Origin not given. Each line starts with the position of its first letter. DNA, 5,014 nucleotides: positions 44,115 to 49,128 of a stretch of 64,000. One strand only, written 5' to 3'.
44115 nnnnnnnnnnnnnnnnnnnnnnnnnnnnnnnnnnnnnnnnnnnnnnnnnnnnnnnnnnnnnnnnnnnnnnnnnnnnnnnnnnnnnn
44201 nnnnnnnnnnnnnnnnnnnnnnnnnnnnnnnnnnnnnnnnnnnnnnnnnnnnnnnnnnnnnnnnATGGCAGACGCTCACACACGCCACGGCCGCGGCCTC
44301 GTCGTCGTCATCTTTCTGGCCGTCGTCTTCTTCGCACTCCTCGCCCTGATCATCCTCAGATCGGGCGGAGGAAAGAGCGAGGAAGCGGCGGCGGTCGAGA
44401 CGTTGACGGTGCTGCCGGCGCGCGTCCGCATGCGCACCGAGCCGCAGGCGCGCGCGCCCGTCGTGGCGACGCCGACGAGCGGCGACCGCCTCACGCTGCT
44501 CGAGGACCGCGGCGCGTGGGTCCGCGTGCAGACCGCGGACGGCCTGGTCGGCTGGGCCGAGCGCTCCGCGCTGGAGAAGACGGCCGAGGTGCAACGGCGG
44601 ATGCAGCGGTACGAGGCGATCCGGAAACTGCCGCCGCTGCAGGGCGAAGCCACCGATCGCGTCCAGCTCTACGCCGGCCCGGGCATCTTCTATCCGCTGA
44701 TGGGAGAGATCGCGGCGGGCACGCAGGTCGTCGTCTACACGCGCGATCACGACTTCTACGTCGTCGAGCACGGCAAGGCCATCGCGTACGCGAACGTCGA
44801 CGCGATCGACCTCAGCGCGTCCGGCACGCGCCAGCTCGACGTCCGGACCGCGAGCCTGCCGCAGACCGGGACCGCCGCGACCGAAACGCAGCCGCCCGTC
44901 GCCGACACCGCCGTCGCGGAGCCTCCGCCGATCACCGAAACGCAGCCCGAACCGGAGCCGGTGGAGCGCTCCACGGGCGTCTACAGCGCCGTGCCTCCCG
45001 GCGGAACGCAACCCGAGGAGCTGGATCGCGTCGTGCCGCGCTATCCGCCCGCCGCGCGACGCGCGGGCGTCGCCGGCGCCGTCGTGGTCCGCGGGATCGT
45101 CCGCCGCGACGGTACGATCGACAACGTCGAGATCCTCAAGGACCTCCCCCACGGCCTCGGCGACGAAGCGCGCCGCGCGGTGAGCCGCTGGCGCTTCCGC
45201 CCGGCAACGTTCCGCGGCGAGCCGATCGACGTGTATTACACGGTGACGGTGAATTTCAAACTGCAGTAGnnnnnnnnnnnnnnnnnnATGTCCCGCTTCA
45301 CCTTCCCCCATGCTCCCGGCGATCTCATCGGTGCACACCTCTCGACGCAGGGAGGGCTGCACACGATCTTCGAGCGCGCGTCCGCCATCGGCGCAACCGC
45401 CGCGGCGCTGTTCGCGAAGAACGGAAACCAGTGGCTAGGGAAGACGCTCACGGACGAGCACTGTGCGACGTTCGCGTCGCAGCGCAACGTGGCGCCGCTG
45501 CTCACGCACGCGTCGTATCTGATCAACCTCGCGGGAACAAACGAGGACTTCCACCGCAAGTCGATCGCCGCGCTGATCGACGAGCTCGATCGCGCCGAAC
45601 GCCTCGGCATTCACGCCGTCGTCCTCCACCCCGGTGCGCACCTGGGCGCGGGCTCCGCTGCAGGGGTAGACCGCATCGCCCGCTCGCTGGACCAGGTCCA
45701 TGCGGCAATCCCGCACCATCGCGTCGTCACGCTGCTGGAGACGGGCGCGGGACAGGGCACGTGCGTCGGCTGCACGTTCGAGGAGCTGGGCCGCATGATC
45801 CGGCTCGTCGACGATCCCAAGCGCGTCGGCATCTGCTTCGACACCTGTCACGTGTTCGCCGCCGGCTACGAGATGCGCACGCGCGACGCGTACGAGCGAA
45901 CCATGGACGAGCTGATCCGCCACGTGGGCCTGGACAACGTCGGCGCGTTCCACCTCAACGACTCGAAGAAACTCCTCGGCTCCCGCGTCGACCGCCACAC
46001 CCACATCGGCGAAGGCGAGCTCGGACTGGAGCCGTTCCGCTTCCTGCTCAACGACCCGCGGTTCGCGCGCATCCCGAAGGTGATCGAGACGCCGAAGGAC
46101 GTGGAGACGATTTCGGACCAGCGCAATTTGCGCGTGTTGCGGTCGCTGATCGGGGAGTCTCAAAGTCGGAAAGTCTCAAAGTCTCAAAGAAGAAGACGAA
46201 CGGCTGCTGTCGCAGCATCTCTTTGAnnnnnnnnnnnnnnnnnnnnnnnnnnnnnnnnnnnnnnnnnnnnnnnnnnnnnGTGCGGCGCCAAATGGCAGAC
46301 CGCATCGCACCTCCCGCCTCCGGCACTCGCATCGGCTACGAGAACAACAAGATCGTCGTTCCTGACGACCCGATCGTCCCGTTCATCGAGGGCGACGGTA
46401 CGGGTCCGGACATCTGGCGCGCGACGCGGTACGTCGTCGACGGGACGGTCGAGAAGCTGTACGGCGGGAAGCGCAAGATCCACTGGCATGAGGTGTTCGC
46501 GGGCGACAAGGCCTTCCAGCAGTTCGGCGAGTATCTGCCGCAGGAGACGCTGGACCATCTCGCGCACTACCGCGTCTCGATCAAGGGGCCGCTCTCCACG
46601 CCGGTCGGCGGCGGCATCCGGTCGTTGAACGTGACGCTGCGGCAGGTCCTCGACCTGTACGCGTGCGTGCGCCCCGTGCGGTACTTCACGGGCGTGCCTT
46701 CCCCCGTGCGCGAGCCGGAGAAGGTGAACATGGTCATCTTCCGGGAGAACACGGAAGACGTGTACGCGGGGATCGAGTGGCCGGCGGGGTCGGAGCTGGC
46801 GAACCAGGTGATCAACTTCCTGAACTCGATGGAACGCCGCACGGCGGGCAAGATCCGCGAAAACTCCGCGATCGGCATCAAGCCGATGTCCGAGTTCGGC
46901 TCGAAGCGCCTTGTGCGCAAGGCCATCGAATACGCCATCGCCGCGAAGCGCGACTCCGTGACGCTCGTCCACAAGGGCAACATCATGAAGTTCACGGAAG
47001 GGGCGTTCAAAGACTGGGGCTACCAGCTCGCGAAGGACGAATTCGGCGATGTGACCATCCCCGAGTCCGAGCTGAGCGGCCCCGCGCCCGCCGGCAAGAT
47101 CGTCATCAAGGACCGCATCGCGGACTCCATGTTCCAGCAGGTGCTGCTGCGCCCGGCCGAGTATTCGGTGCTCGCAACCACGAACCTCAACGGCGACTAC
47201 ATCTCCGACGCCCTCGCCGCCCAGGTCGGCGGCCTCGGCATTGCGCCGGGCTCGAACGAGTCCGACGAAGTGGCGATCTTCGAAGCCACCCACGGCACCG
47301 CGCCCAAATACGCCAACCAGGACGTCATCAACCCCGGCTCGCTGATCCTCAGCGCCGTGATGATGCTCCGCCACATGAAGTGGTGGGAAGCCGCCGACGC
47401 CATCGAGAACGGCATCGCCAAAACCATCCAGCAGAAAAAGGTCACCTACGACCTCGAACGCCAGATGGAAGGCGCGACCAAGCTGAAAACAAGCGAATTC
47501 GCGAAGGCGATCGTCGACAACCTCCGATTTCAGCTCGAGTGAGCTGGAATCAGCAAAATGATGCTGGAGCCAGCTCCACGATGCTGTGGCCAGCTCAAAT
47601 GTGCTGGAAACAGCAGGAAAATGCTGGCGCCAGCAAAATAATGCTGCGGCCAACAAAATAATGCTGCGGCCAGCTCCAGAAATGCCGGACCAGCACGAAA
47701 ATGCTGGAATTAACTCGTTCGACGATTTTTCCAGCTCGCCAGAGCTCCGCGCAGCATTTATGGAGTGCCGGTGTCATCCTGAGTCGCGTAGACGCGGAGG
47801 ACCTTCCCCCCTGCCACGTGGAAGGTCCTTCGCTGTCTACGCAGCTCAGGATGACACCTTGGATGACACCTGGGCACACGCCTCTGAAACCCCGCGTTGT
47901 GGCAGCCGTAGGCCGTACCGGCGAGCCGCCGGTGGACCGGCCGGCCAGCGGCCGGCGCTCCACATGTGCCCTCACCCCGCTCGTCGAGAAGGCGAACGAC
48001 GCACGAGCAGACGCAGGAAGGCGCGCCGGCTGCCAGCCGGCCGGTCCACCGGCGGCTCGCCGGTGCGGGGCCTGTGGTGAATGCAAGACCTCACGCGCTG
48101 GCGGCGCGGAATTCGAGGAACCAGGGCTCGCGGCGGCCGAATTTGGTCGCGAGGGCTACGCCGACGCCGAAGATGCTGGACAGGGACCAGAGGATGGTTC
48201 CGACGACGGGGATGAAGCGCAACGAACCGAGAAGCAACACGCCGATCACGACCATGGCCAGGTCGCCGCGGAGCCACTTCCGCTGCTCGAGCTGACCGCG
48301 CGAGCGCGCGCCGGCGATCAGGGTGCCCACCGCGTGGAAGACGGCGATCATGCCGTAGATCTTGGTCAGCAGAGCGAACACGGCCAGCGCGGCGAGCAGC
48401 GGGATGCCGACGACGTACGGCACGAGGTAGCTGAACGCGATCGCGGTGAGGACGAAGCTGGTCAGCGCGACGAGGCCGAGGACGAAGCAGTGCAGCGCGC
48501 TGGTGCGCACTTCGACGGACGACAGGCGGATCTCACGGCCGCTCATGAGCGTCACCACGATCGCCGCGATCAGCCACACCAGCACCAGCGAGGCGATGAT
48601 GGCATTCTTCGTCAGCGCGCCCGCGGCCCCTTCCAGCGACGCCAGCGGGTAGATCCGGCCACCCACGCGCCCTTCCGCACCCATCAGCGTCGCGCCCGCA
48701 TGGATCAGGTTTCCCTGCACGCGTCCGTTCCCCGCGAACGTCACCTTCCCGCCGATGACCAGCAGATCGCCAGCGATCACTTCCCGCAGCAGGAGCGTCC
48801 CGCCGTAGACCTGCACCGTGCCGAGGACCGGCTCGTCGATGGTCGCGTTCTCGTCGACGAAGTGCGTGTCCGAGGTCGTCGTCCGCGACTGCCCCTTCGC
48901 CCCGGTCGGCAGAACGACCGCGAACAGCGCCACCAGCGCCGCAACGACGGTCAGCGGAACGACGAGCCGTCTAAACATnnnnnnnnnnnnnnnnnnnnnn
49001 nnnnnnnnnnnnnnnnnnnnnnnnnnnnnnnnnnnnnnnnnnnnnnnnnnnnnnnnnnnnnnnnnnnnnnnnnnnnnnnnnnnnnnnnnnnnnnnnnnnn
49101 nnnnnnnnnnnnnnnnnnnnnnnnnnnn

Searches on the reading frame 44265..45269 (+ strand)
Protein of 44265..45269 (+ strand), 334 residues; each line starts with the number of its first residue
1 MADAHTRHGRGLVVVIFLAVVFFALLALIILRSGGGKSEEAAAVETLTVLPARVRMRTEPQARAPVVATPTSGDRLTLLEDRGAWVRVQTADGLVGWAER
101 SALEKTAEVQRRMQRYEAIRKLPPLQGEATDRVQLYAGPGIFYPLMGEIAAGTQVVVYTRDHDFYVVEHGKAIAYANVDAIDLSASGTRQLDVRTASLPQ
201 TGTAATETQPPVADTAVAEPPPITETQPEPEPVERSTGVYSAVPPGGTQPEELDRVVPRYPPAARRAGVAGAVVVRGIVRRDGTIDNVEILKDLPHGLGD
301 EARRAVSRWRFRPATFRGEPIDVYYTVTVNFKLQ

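Call 58: search_protein_families(library=pfam, proteins=[window:44265-45269:+], max_evalue=0.001)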
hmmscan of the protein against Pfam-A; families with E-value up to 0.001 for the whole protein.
window:44265-45269:+ (334 aa): 4 families
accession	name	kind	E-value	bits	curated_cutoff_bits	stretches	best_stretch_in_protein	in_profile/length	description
PF03544.19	TonB_C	-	1.1e-19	71.1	24.6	1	258-333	3-79/79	Gram-negative bacterial TonB protein C-terminal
PF08239.17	SH3_3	-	3.1e-17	62.9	27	2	53-103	2-53/54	Bacterial SH3 domain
PF18348.7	SH3_16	-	3.5e-08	33.5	25.8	1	57-103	2-49/49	Bacterial dipeptidyl-peptidase Sh3 domain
PF06347.19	SH3_4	-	1.2e-06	28.6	24.1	1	52-103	3-54/56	Bacterial SH3 domain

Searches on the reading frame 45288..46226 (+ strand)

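Call 58: search_protein_families(library=pfam, proteins=[window:45288-46226:+], max_evalue=0.001)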
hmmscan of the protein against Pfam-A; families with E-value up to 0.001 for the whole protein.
window:45288-46226:+ (312 aa): 1 family
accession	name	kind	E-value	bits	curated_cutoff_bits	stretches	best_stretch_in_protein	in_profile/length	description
PF01261.30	AP_endonuc_2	-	2.9e-50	171.7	31.1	1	28-272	1-233/249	Xylose isomerase-like TIM barrel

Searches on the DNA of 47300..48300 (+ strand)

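Call 50: search_rna_families(source=window, start=47300, end=48300, threshold=evalue, max_evalue=5)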
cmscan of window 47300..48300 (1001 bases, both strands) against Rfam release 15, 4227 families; matches with E-value up to 5: 2.
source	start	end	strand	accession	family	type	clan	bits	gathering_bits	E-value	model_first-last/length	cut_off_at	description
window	47913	48068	-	RF04104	MIR918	Gene; miRNA;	-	34.6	268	0.00038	1-265/265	no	MIR918 microRNA precursor family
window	47905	48078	+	RF04104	MIR918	Gene; miRNA;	-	32.5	268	0.0011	1-265/265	no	MIR918 microRNA precursor family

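Call 56: search_dna_similar(query=window:47500-48100:+, collection=plasmids, mode=distant, max_evalue=0.01, max_rows=10)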
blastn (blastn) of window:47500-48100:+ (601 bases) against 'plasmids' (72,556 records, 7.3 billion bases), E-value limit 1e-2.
No match.

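Call 57: search_dna_similar(query=window:47500-48100:+, collection=phages, mode=distant, max_evalue=0.01, max_rows=10)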
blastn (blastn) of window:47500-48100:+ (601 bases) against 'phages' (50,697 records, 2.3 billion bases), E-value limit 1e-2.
No match.

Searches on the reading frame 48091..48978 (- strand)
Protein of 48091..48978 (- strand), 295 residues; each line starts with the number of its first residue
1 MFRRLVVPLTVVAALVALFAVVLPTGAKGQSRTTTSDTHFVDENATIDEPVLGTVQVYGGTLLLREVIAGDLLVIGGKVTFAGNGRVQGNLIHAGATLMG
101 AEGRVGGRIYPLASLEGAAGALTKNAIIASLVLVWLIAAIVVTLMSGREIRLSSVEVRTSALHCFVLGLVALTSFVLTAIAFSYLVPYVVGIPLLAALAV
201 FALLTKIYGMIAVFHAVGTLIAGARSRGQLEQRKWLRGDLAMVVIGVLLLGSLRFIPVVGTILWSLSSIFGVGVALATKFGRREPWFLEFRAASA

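Call 37: search_protein_families(library=pfam, proteins=[window:48091-48978:-], max_evalue=0.1)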
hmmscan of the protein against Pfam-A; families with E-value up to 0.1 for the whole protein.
window:48091-48978:- (295 aa): 0 families

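Call 41: find_encoding_contigs(protein=window:48091-48978:-, flank=10000, max_places=10)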
Protein window:48091-48978:- (295 aa): 1 contig read that carries it; 1 place shown.
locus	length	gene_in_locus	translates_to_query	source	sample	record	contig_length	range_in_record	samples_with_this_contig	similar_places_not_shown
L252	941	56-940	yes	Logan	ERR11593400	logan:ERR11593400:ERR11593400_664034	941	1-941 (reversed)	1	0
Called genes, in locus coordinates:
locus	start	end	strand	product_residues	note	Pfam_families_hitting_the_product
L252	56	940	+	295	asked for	?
